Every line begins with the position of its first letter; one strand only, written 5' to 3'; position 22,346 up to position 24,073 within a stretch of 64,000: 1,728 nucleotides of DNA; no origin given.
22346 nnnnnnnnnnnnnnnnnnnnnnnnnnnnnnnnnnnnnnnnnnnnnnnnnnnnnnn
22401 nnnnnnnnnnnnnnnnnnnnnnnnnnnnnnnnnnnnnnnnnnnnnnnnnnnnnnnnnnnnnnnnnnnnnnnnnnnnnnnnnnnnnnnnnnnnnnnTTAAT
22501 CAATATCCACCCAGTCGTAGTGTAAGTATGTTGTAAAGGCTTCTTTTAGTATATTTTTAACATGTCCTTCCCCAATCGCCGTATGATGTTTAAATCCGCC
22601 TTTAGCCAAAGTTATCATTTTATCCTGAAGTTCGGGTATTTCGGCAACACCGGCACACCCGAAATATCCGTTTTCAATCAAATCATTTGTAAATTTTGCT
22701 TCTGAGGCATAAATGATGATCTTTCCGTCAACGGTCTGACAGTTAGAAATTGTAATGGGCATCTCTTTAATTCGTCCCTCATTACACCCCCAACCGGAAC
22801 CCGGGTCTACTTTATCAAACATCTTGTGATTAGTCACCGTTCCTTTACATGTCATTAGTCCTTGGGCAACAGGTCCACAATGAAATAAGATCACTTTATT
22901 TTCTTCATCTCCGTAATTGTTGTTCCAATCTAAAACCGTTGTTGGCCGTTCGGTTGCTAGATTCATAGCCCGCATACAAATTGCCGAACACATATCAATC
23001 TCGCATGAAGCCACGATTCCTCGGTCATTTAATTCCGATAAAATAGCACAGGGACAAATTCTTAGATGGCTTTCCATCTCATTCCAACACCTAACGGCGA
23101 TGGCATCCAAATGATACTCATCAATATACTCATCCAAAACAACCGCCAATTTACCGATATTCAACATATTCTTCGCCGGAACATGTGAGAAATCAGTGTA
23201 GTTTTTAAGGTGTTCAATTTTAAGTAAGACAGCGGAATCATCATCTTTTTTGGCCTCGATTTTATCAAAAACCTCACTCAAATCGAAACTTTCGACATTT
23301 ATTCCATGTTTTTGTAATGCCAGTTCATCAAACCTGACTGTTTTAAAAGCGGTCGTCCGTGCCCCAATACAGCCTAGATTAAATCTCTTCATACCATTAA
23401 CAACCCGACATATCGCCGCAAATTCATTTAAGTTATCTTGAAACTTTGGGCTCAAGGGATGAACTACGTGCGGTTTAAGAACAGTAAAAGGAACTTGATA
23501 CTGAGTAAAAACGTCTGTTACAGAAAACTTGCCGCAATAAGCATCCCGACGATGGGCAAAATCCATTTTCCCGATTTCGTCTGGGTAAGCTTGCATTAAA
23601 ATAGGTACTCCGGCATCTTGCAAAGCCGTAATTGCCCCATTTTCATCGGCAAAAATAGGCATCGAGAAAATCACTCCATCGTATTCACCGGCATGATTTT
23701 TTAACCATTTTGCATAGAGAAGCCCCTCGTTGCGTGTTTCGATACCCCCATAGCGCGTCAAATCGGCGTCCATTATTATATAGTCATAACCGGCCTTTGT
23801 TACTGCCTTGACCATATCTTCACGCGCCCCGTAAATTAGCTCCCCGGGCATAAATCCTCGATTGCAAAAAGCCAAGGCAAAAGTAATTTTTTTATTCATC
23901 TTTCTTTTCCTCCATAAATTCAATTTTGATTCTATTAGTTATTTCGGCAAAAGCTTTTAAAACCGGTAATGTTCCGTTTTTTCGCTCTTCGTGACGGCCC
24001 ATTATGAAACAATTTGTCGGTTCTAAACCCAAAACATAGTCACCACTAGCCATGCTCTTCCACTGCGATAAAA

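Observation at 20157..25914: Non-canonical isomerase-kinase-aldolase sugar operon with a mutarotase-like DUF protein and a divergent PocR/AraC sensor regulator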

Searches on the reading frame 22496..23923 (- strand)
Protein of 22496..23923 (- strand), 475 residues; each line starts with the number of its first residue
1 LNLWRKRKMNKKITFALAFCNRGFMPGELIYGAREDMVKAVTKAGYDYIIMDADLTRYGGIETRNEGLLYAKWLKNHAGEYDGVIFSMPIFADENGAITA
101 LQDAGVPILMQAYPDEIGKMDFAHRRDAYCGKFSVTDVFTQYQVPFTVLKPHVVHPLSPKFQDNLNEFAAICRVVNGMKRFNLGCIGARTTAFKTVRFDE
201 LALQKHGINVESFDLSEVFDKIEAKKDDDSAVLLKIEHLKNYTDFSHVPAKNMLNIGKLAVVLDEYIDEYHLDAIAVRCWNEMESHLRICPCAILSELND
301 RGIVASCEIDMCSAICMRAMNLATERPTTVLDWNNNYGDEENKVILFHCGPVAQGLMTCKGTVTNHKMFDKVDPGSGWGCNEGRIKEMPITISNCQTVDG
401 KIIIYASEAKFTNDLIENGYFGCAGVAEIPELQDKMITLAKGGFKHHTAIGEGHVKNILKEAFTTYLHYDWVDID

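Call 3: search_protein_families(library=pfam, proteins=[window:22496-23923:-], max_evalue=0.01)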
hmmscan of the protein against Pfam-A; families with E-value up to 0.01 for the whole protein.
window:22496-23923:- (475 aa): 1 family
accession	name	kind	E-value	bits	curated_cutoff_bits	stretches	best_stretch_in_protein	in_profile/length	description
PF02952.23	Fucose_iso_C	-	1.1e-10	41.8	29.3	1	346-471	1-139/143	L-fucose isomerase, C-terminal domain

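Call 4: search_protein_families(library=ncbifam, proteins=[window:22496-23923:-], max_evalue=0.01)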
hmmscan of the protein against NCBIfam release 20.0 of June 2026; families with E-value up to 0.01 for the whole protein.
window:22496-23923:- (475 aa): 1 family
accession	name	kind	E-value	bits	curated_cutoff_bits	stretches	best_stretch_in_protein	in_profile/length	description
NF048012.1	SlpQosIsomSftI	equivalog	1.2e-25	90.2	700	1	78-459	59-429/443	sulfoquinovose isomerase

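Call 5: search_solved_structures(query=window:22496-23899:-, max_evalue=0.01, show_alignments=2)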
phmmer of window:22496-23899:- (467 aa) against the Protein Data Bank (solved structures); distinct sequences matched with E-value up to 0.01: 0.

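Call 10: find_related_loci(query=window:22496-23899:-, collection=genome_contigs, flank=8000)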
Query window:22496-23899:- (467 aa) in genome_contigs; peptide patterns used: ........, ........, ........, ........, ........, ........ (x = any residue, [..] = any of these).
600 stretches matched a pattern (row limit reached: there are more); 589 encode a relative of the query (tblastn E <= 1e-3); the best 80 are kept; 80 distinct loci.
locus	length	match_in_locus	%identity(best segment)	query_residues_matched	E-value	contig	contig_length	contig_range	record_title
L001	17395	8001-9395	90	3-467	0e+0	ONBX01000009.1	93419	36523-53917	uncultured Clostridiales bacterium isolate RUG166 genome assembly, contig: scaffold_420, whole genome shotgun sequence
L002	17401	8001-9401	85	1-467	0e+0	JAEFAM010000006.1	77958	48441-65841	MAG: Clostridia bacterium isolate Tb.RUG.494 NODE_915_length_77958_cov_1.295782, whole genome shotgun sequence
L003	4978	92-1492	85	1-467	0e+0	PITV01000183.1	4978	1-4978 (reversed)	MAG: Clostridiales bacterium isolate ZC3RG03 NODE_185_length_4978_cov_3.42733, whole genome shotgun sequence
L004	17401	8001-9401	86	1-467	0e+0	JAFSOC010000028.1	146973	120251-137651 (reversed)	MAG: Clostridia bacterium isolate RGIG3319 Goat_Reticulum-5__c459639, whole genome shotgun sequence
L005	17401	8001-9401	85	1-467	0e+0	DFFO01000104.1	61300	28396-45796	MAG TPA_asm: Lachnospiraceae bacterium UBA3774 UBA3774_contig_7652, whole genome shotgun sequence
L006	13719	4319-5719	83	1-467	0e+0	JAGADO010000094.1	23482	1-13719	MAG: Clostridia bacterium isolate RGIG8345 Water_buffalos_Rumen.Co__c4758440, whole genome shotgun sequence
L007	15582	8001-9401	83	1-467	0e+0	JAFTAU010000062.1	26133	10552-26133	MAG: Lachnospiraceae bacterium isolate RGIG3649 Goat_Rumen.Co__c2017213, whole genome shotgun sequence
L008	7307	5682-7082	82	1-467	0e+0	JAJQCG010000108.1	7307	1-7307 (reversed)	MAG: Lachnospiraceae bacterium isolate C.6_6 NODE_1202_length_7307_cov_5.824049, whole genome shotgun sequence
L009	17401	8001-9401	82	1-467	0e+0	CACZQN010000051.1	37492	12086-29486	MAG: uncultured Lachnospiraceae bacterium isolate RUG12854 genome assembly, contig: RUG12854_asm_51, whole genome shotgu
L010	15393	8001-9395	83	3-467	0e+0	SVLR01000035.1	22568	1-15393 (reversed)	MAG: Oscillospiraceae bacterium isolate SIG492 NODE_43756_length_22568_cov_5.198743, whole genome shotgun sequence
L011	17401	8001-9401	82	1-467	0e+0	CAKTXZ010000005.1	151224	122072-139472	MAG: uncultured Clostridia bacterium isolate REFINED_METABAT215_TOP10_CONTIGS_1500_ASSEMBLY_K77_MERGED__Hadza_MoBio_hadz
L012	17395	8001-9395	82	3-467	0e+0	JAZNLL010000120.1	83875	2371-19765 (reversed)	MAG: Candidatus Avilachnospira sp. isolate T1900044670_TS20190136.MAGScoT_cleanbin_000033 SGB_1581_k141_2765044, whole g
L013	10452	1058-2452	82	3-467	0e+0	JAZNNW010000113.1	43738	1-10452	MAG: Candidatus Avilachnospira sp. isolate T1900044653_TS20190119.MAGScoT_cleanbin_000061 SGB_1456_k141_1654049, whole g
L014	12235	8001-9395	82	3-467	0e+0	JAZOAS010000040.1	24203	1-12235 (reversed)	MAG: Eubacteriales bacterium isolate T1900044762_TS20190228.MAGScoT_cleanbin_000033 SGB_2363_k141_737591, whole genome s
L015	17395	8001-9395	81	3-467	0e+0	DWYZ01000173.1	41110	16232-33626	MAG TPA_asm: Candidatus Blautia faecavium isolate ChiSjej1B19-5720 ChiSjej1B19M5__C156556_L41110_SAMN08009937, whole gen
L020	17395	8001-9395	82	3-467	0e+0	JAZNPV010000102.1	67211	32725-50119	MAG: Faecousia sp. isolate T1900044831_TS20190297.MAGScoT_cleanbin_000022 SGB_2895_k141_2644895, whole genome shotgun se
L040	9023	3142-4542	77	1-467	0e+0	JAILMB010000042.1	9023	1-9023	MAG: Lachnospiraceae bacterium isolate RUI243 k141_7768460_flag=0_multi=17.1535_len=9023, whole genome shotgun sequence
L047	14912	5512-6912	74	1-467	0e+0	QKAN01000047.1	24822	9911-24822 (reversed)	MAG: Clostridia bacterium isolate SZUA-373 scaffold_4664, whole genome shotgun sequence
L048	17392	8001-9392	73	3-467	0e+0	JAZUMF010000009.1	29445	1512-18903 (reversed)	MAG: Kiritimatiellia bacterium isolate T1900044897_TS20190363.MAGScoT_cleanbin_000016 SGB_3284_k141_1476463, whole genom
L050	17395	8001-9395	72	3-467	0e+0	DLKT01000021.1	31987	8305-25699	MAG TPA_asm: Bacillales bacterium UBA7581 UBA7581_contig_767, whole genome shotgun sequence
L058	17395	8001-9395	72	3-467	0e+0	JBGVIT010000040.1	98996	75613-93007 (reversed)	MAG: Clostridia bacterium isolate fecal_MAG_129 fecal_MAG_129_contig_0040, whole genome shotgun sequence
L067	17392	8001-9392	71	3-466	0e+0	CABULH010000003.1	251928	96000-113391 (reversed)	MAG TPA_asm: uncultured Ruminococcaceae bacterium isolate MGYG-HGUT-04116 genome assembly, contig: GUT_GENOME256840_3, w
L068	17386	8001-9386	73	5-467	0e+0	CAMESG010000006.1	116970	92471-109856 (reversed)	MAG: uncultured Mollicutes bacterium isolate SRR11489785_bin.2_metaWRAP_v1.3_MAG genome assembly, contig: ERZ11466792.87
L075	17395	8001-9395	71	3-467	0e+0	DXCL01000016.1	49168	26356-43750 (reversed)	MAG TPA_asm: Candidatus Borkfalkia avistercoris isolate CHK187-5294 CHK187__C107155_L49168_SAMEA5754831, whole genome sh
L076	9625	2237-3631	71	3-467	0e+0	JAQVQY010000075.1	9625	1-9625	MAG: Eubacteriales bacterium isolate STF1_238 NODE_23117_length_9625_cov_4.268688_Sandtown_F1, whole genome shotgun sequ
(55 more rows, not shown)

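Call 15: find_homologous_proteins(query=window:22496-23899:-, max_evalue=0.00001)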
Query window:22496-23899:- (467 aa): 5698 proteins with E <= 0.00001 among 8000 candidates; the best 120 are listed.
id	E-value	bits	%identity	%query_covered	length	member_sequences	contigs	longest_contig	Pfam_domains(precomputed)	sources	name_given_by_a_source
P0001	0.0e+0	1099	100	100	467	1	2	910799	PF02952.24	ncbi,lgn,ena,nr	ncbi:MAG TPA: hypothetical protein PKC96_01100 [Bacilli bacterium]|nr:hypothetical protein [Bacilli 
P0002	0.0e+0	1095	100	100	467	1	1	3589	PF02952.24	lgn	-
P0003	0.0e+0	1047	95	100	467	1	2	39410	PF02952.24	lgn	-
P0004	0.0e+0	1046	94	100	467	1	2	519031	PF02952.24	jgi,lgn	-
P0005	0.0e+0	1046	94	100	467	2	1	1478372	PF02952.24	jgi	jgi:L-fucose isomerase-like protein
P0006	0.0e+0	1045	94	100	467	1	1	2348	PF02952.24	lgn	-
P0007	2.1e-297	1005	90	100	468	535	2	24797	PF02952.24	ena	-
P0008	1.0e-289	979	88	100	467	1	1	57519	PF02952.24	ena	-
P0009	1.7e-288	975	87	100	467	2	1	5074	PF02952.24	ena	-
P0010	5.5e-286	967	87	100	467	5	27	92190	PF02952.24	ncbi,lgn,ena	-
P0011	1.2e-283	959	86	100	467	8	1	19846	PF02952.24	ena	-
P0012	7.6e-281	950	85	100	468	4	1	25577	PF02952.24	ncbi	-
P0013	3.2e-280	948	85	100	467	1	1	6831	PF02952.24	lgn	-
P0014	5.1e-280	947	85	100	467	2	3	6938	PF02952.24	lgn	-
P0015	3.5e-279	945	85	100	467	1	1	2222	PF02952.24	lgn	-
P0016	2.7e-278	942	83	100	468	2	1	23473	PF02952.24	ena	-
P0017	1.8e-277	939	82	100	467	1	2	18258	PF02952.24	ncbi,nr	ncbi:MAG: hypothetical protein II184_06820 [Clostridia bacterium]|nr:hypothetical protein [Clostridi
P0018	2.0e-277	939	82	100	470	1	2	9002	PF02952.24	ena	-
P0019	3.6e-277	938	82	100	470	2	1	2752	PF02952.24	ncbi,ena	-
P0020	6.9e-277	937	83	100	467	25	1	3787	PF02952.24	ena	-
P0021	1.7e-276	936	82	100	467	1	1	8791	PF02952.24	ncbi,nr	ncbi:MAG: hypothetical protein IKI42_03040 [Clostridia bacterium]|nr:hypothetical protein [Clostridi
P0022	4.1e-276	935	83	100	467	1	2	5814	PF02952.24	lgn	-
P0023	7.7e-276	934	84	100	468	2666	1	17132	PF02952.24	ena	-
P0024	1.4e-275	933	84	100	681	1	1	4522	PF02952.24,PF00702.33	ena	-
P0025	1.1e-274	930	83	100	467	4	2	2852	PF02952.24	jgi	-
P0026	1.2e-274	930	82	100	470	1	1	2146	PF02952.24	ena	-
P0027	1.2e-274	930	83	100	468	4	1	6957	PF02952.24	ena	-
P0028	1.3e-274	930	83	100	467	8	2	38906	PF02952.24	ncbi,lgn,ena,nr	ncbi:MAG: hypothetical protein IJU01_05830 [Lachnospiraceae bacterium]|nr:hypothetical protein [Lach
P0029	2.1e-274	929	83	100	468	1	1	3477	PF02952.24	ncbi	ncbi:MAG: hypothetical protein ABTB30_11150 [Clostridia bacterium]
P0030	2.8e-274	928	84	100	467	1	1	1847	PF02952.24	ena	-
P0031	4.4e-274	928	82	100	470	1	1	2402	PF02952.24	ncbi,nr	ncbi:MAG: hypothetical protein J6X19_07125 [Clostridia bacterium]|nr:hypothetical protein [Clostridi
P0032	5.5e-274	928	83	100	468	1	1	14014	PF02952.24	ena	-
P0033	1.0e-273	927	83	100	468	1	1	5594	PF02952.24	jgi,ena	jgi:L-fucose isomerase-like protein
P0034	1.8e-273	926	82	100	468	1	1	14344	PF02952.24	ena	-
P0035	2.5e-273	925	82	100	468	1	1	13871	PF02952.24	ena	-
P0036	3.3e-273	925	83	100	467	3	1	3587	PF02952.24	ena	-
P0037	5.1e-273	924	82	100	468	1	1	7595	PF02952.24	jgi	-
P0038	6.9e-273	924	82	100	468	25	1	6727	PF02952.24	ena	-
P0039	9.5e-273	923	82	100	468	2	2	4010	PF02952.24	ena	-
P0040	1.2e-272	923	82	100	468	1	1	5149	PF02952.24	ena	-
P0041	1.7e-272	923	82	100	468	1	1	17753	PF02952.24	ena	-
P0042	1.7e-272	923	82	100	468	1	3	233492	PF02952.24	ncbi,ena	-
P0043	1.7e-272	923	82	100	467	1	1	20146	PF02952.24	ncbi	-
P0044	2.0e-272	922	82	100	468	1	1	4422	PF02952.24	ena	-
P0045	3.2e-272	922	82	100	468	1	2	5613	PF02952.24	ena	-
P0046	4.3e-272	921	82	100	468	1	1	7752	PF02952.24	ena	-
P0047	5.2e-272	921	82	100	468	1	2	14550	PF02952.24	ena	-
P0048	5.7e-272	921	82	100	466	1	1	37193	PF02952.24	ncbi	-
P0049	6.0e-272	921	82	100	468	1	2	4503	PF02952.24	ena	-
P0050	8.3e-272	920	82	100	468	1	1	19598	PF02952.24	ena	-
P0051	9.4e-272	920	82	100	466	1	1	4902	PF02952.24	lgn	-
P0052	1.3e-271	920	83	100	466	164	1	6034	PF02952.24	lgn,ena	-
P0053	1.6e-271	919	82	100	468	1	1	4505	PF02952.24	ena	-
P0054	1.7e-271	919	82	100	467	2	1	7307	PF02952.24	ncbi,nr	ncbi:MAG: hypothetical protein LUE31_05675 [Lachnospiraceae bacterium]|nr:hypothetical protein [Lach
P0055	4.2e-271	918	81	100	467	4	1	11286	PF02952.24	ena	-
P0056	4.5e-271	918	82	100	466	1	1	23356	PF02952.24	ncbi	-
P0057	1.3e-270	916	82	100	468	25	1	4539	PF02952.24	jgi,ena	-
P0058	1.6e-270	916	83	100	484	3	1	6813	PF02952.24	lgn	-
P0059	2.4e-270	916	82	99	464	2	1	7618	PF02952.24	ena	-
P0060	9.0e-270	914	83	100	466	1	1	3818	PF02952.24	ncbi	-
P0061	2.1e-269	912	81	99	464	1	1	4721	PF02952.24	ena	-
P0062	2.2e-269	912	81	100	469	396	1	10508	PF02952.24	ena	-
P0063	3.0e-269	912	81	100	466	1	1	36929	PF02952.24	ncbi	-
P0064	6.8e-269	911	82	100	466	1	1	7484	PF02952.24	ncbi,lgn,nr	ncbi:MAG: hypothetical protein Q4D55_10705 [Eubacteriales bacterium]|nr:hypothetical protein [Eubact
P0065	1.6e-268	909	81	100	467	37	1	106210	PF02952.24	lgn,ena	-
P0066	2.4e-268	909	82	100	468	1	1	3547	PF02952.24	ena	-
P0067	3.0e-268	909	81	100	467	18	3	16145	PF02952.24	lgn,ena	-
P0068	3.4e-268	908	81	100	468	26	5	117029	PF02952.24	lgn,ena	-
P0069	3.4e-268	908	82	100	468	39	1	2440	PF02952.24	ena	-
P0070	3.9e-268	908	81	100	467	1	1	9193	PF02952.24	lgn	-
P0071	4.9e-268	908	82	99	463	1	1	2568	PF02952.24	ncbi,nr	ncbi:MAG: hypothetical protein J6K13_08380 [Clostridia bacterium]|nr:hypothetical protein [Clostridi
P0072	9.5e-268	907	81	100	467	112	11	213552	PF02952.24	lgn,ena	-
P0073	1.0e-267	907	81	100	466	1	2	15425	PF02952.24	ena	-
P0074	1.1e-267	907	81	100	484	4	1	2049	PF02952.24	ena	-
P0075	1.1e-267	907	82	100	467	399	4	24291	PF02952.24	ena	-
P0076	1.4e-267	906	81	99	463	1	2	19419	PF02952.24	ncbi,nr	ncbi:MAG: hypothetical protein E7323_12440 [Clostridiales bacterium]|nr:hypothetical protein [Clostr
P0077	1.4e-267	906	80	100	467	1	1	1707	PF02952.24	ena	-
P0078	1.5e-267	906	81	100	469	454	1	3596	PF02952.24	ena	-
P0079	1.8e-267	906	82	99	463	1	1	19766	PF02952.24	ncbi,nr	ncbi:MAG: hypothetical protein IJB69_00015 [Clostridia bacterium]|nr:hypothetical protein [Clostridi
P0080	1.9e-267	906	81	100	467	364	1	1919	PF02952.24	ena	-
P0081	2.2e-267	906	81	99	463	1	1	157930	PF02952.24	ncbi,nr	ncbi:MAG: hypothetical protein E7319_04935 [Clostridiales bacterium]|nr:hypothetical protein [Clostr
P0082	3.3e-267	905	82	100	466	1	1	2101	PF02952.24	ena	-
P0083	3.5e-267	905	81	100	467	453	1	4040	PF02952.24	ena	-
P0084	4.5e-267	905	81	100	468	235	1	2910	PF02952.24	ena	-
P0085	5.2e-267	904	82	100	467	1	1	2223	PF02952.24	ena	-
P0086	9.9e-267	904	81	100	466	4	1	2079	PF02952.24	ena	-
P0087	1.1e-266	903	80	100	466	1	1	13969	PF02952.24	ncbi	-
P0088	1.2e-266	903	82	100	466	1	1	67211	PF02952.24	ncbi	-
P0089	2.3e-266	902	83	97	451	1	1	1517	PF02952.24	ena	-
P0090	4.5e-266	901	81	100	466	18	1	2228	PF02952.24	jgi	-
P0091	4.6e-266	901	81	100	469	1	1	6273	PF02952.24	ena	-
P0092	5.9e-266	901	81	100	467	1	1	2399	PF02952.24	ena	-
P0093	6.0e-266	901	78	100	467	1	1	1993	PF02952.24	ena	-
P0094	8.9e-266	900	81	100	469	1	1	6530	PF02952.24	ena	-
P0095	1.0e-265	900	80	100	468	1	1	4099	PF02952.24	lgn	-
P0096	1.5e-265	900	81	100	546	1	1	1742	PF02952.24,PF10502.15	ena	-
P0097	1.6e-265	900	81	100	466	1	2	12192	PF02952.24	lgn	-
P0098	1.7e-265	900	80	100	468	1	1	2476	PF02952.24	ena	-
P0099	1.7e-265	899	78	100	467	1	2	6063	PF02952.24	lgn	-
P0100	2.3e-265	899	81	100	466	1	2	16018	PF02952.24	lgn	-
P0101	2.4e-265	899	80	100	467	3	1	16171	PF02952.24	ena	-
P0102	2.6e-265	899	80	100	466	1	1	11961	PF02952.24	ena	-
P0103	2.7e-265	899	80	100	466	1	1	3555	PF02952.24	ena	-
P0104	3.0e-265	899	80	100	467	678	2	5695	PF02952.24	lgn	-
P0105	3.7e-265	898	80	100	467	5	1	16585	PF02952.24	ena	-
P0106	3.8e-265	898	82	99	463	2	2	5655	PF02952.24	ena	-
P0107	4.4e-265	898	80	100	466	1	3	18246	PF02952.24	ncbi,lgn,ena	-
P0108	5.7e-265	898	81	100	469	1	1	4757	PF02952.24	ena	-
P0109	6.2e-265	898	80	100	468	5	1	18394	PF02952.24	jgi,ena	-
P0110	6.4e-265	898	79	100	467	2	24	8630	PF02952.24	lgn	-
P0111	1.1e-264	897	79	100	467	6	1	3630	PF02952.24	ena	-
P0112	1.8e-264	896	80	100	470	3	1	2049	PF02952.24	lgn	-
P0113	2.0e-264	896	80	100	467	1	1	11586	PF02952.24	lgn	-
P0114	2.5e-264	896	81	100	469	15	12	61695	PF02952.24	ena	-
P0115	3.7e-264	895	79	100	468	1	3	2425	PF02952.24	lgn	-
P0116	4.2e-264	895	80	100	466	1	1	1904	PF02952.24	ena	-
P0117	4.3e-264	895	80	100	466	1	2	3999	PF02952.24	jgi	-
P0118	5.2e-264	895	80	100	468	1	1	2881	PF02952.24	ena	-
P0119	5.7e-264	894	81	100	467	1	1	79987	PF02952.24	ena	-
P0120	6.9e-264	894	80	100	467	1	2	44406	PF02952.24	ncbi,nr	ncbi:MAG: hypothetical protein Q4B26_12795 [Eubacteriales bacterium]|nr:hypothetical protein [Eubact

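Call 47: find_encoding_contigs(protein=P0124, flank=8000, max_places=2)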
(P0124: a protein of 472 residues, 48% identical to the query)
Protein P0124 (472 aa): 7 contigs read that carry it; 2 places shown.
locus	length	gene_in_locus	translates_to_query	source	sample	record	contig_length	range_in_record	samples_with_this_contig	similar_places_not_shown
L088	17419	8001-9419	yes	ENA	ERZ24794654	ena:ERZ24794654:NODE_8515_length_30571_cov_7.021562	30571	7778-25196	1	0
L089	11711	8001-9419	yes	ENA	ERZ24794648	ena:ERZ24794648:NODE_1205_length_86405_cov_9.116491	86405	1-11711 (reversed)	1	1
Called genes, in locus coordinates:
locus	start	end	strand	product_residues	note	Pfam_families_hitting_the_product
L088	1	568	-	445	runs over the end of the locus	PF00027:cNMP_binding, PF02535:Zip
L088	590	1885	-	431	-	PF01408:GFO_IDH_MocA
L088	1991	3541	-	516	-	-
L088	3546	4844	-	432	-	PF13692:Glyco_trans_1_4 (faint), PF20706:GT4-conflict (weak), PF00534:Glycos_transf_1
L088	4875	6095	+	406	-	PF04389:Peptidase_M28 (faint), PF07687:M20_dimer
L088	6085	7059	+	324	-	PF00535:Glycos_transf_2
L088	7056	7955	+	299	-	PF00702:Hydrolase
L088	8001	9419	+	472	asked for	PF02952:Fucose_iso_C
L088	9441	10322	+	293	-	PF01116:F_bP_aldolase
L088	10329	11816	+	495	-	PF00370:FGGY_N, PF02782:FGGY_C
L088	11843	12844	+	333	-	-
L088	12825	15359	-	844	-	PF00535:Glycos_transf_2, PF13641:Glyco_tranf_2_3, PF04138:GtrA_DPMS_TM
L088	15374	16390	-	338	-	PF01208:URO-D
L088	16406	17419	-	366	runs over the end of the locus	PF01408:GFO_IDH_MocA, PF02894:GFO_IDH_MocA_C, PF22725:GFO_IDH_MocA_C3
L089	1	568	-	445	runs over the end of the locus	PF00027:cNMP_binding, PF02535:Zip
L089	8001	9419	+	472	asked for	PF02952:Fucose_iso_C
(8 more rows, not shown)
